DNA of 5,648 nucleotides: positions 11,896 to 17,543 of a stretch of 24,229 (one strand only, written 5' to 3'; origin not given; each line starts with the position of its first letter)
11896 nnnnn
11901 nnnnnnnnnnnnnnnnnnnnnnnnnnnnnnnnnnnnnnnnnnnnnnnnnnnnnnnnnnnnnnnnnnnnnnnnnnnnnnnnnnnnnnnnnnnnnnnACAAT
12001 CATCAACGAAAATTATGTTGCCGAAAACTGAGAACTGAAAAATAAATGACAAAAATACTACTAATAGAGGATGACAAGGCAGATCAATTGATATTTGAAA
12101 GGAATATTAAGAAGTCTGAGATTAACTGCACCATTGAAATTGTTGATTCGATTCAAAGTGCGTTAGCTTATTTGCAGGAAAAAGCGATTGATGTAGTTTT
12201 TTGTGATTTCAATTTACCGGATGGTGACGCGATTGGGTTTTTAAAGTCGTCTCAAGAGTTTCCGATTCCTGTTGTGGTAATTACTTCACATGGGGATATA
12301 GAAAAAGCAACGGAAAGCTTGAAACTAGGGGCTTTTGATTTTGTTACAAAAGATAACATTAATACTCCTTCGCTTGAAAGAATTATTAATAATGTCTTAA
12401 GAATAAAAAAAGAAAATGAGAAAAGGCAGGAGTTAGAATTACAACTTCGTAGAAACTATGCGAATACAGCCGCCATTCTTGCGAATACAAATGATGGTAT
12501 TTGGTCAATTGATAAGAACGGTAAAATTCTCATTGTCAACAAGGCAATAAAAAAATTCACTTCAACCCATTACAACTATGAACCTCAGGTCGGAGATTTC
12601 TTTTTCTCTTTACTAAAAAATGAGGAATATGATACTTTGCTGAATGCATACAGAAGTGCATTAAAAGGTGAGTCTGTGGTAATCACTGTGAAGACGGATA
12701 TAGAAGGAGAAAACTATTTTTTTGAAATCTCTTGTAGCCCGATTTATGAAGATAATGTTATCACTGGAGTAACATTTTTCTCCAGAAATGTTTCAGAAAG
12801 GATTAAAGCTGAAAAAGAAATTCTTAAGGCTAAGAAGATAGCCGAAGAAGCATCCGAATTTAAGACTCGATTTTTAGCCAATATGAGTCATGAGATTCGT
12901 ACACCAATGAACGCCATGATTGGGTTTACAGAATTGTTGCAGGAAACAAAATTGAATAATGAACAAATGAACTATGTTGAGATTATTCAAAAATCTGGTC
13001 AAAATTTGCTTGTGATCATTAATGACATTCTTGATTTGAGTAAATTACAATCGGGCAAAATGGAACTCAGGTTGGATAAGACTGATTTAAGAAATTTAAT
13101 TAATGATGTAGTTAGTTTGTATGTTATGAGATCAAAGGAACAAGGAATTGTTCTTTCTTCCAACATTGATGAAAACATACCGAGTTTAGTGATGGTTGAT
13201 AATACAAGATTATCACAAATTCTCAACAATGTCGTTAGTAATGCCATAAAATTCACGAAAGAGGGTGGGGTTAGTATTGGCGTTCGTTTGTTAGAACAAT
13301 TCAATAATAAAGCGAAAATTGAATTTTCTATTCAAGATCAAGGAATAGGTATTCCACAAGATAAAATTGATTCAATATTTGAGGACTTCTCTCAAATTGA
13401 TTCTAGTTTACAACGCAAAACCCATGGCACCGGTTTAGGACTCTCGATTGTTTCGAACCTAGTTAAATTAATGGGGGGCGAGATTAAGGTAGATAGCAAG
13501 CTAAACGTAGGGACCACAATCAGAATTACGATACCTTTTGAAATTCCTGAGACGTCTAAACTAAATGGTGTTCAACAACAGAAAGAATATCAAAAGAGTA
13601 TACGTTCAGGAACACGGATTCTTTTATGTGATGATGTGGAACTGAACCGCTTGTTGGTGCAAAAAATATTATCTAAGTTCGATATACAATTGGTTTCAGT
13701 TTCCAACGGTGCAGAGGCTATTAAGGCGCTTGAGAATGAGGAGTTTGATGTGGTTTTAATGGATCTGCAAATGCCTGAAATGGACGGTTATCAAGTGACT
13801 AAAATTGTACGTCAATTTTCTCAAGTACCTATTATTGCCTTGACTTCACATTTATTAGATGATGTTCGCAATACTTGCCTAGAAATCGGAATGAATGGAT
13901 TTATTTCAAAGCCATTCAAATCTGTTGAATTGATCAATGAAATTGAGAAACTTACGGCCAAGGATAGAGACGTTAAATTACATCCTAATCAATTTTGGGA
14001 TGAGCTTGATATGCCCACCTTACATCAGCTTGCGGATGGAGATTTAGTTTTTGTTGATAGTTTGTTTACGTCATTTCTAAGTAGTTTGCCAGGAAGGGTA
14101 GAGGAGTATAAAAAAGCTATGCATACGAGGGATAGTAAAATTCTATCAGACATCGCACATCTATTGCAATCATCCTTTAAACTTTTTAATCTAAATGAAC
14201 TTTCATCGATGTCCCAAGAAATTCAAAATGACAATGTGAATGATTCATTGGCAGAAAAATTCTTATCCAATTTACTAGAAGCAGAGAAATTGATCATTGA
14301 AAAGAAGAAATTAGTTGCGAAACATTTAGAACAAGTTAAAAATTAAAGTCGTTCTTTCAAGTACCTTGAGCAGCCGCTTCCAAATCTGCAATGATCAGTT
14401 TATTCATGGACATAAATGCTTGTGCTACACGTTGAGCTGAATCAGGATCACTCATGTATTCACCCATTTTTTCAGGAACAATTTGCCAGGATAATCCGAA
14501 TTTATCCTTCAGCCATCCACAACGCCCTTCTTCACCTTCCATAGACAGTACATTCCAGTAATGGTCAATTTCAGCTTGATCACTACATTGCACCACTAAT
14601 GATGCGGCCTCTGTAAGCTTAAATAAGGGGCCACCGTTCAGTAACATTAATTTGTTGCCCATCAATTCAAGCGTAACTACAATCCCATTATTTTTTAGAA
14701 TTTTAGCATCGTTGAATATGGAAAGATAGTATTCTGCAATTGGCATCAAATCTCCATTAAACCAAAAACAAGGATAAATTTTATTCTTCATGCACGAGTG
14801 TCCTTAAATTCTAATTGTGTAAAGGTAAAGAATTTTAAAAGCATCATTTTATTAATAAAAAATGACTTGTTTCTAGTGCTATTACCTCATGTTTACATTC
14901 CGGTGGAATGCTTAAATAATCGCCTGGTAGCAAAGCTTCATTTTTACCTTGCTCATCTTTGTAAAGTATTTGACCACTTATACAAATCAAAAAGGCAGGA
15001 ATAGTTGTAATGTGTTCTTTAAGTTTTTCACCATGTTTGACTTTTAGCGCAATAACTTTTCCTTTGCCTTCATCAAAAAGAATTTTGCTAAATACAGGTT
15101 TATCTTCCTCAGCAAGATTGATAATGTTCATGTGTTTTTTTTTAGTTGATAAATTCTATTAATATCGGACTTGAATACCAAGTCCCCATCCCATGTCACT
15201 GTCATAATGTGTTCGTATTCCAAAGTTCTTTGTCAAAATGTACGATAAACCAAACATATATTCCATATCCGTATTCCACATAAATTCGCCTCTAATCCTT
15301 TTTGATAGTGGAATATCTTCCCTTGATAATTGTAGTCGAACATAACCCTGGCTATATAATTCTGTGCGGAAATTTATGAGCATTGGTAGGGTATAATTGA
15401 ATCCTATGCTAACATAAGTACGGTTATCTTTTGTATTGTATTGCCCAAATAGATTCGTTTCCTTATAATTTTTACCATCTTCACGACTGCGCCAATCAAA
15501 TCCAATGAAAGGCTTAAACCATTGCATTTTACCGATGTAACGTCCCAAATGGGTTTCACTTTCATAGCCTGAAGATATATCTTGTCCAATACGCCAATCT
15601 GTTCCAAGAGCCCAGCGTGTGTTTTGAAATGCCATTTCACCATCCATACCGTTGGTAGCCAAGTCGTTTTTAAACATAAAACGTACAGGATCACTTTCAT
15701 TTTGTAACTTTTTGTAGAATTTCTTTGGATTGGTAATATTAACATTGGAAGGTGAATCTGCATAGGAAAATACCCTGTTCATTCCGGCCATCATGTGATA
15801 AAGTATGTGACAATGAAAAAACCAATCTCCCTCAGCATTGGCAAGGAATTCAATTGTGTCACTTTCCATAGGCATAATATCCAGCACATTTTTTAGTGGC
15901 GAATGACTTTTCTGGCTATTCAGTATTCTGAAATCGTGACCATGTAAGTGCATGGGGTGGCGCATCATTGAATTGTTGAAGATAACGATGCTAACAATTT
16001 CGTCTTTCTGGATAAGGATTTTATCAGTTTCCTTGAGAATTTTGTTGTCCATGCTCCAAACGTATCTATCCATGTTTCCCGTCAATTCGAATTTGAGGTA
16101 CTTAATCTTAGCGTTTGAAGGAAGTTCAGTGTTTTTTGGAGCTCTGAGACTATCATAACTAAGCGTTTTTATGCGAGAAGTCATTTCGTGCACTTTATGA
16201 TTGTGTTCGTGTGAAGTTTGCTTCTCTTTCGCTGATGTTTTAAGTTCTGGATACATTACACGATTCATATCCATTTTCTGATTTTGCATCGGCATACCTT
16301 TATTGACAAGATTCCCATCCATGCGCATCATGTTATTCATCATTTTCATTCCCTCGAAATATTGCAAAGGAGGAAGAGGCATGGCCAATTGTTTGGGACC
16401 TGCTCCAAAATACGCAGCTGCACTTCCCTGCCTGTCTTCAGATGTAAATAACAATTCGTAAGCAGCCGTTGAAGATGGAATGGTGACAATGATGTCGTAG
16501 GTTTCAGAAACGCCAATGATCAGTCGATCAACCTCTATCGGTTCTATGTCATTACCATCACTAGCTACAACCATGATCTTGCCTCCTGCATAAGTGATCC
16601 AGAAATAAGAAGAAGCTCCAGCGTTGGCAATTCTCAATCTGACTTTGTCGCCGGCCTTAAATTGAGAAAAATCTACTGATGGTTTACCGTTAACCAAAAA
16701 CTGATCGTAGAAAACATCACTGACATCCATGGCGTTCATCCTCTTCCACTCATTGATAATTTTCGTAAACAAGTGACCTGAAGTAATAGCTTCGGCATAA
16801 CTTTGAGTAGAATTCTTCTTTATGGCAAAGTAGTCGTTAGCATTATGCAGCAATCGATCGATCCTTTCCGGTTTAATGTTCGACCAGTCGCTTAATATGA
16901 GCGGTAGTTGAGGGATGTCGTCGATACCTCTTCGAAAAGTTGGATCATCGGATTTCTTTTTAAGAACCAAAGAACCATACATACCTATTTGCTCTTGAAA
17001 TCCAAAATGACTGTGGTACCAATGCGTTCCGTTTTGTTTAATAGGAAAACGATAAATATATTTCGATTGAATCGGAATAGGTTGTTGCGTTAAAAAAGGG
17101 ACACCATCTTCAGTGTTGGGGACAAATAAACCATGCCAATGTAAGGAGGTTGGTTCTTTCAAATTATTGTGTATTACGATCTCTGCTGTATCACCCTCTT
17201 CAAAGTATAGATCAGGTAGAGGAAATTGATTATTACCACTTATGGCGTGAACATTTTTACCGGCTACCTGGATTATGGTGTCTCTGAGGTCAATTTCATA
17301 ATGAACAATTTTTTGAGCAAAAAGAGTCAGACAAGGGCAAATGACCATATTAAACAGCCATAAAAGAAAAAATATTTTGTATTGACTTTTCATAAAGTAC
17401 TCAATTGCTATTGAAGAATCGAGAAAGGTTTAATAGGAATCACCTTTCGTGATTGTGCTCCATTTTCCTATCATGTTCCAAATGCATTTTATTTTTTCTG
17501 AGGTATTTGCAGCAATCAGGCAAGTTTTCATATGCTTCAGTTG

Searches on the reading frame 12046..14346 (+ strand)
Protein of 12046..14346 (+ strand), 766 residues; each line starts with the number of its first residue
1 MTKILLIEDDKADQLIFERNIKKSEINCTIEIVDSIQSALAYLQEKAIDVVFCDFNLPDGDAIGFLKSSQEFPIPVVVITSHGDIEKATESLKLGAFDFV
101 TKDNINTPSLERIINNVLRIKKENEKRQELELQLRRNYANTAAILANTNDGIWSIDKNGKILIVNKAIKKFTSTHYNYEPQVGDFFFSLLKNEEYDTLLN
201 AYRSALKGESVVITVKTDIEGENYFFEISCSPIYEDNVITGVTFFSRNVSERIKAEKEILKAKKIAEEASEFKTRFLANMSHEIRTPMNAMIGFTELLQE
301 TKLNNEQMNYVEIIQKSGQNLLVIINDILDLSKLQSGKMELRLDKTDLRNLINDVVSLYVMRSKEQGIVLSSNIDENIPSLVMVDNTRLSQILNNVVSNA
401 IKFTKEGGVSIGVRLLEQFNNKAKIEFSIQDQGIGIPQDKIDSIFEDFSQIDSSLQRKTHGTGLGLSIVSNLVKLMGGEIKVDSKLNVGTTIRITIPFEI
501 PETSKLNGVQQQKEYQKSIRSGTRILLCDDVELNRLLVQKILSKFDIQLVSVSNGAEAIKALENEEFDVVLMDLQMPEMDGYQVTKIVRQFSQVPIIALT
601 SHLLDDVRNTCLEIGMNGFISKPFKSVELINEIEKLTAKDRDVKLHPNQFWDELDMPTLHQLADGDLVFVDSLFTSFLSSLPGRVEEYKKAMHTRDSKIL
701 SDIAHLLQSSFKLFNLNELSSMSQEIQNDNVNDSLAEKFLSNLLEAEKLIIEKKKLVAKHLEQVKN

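Call 20: search_protein_families(library=pfam, proteins=[window:12046-14346:+], max_evalue=0.001)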
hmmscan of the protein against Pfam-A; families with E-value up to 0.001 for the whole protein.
window:12046-14346:+ (766 aa): 8 families
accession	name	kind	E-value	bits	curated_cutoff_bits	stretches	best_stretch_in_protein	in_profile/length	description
PF00072.30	Response_reg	-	1e-45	154.9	30.2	2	525-633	1-110/111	Response regulator receiver domain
PF02518.31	HATPase_c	-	9.9e-30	103.7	26.4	1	385-499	2-110/111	Histidine kinase-, DNA gyrase B-, and HSP90-like ATPase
PF00512.31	HisKA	-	1e-24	86.8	26.9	1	273-337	2-66/66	His Kinase A (phospho-acceptor) domain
PF00989.32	PAS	-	2.4e-07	31.2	22.6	1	142-245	4-109/113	PAS fold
PF13426.13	PAS_9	-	5.4e-07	30.3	27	1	149-251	1-103/103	PAS domain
PF08448.16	PAS_4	-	7.1e-06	26.7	23.1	1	146-252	2-108/110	PAS fold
PF01627.28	Hpt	-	0.00058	20.5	24.6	0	673-732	2-63/84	Hpt domain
PF20274.4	cREC_REC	-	0.00088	20.3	27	0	548-592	14-60/88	Cyclic-phosphate processing Receiver domain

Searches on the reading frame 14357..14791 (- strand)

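Call 20: search_protein_families(library=pfam, proteins=[window:14357-14791:-], max_evalue=0.001)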
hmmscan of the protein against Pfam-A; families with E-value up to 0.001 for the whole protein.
window:14357-14791:- (144 aa): 1 family
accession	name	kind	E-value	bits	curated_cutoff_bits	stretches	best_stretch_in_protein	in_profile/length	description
PF06983.19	3-dmu-9_3-mt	-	8.7e-31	107.3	24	1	4-105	2-116/116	3-demethylubiquinone-9 3-methyltransferase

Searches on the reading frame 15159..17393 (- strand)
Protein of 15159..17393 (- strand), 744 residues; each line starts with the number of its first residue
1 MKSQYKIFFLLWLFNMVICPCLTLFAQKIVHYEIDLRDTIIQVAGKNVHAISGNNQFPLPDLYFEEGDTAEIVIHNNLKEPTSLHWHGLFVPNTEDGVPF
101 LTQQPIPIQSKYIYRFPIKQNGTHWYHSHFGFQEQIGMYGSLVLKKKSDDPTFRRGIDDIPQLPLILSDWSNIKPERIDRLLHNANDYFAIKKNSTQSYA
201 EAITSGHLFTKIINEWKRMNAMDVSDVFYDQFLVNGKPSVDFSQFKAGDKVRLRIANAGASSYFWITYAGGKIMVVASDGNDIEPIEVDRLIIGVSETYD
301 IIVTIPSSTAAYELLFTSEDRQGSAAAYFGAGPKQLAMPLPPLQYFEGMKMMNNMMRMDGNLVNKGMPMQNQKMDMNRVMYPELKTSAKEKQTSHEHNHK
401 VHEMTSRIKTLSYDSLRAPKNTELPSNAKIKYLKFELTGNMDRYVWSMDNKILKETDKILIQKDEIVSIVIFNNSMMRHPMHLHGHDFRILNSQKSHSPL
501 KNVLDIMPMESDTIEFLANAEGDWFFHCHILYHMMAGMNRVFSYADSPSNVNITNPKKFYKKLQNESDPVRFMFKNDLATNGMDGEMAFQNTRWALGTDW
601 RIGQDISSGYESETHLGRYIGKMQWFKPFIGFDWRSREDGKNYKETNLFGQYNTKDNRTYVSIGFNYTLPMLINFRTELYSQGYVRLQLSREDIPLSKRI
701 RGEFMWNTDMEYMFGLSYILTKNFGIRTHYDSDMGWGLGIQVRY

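Call 20: search_protein_families(library=pfam, proteins=[window:15159-17393:-], max_evalue=0.001)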
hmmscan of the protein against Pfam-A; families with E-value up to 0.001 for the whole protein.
window:15159-17393:- (744 aa): 3 families
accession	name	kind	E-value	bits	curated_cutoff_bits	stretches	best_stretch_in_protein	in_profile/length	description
PF07732.21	Cu-oxidase_3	-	1.1e-39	135.7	21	1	42-148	8-118/119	Multicopper oxidase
PF07731.20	Cu-oxidase_2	-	3.5e-30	105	20.4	1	434-545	9-134/137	Multicopper oxidase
PF00394.28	Cu-oxidase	-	1.5e-12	48.4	21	1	229-316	36-133/157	Multicopper oxidase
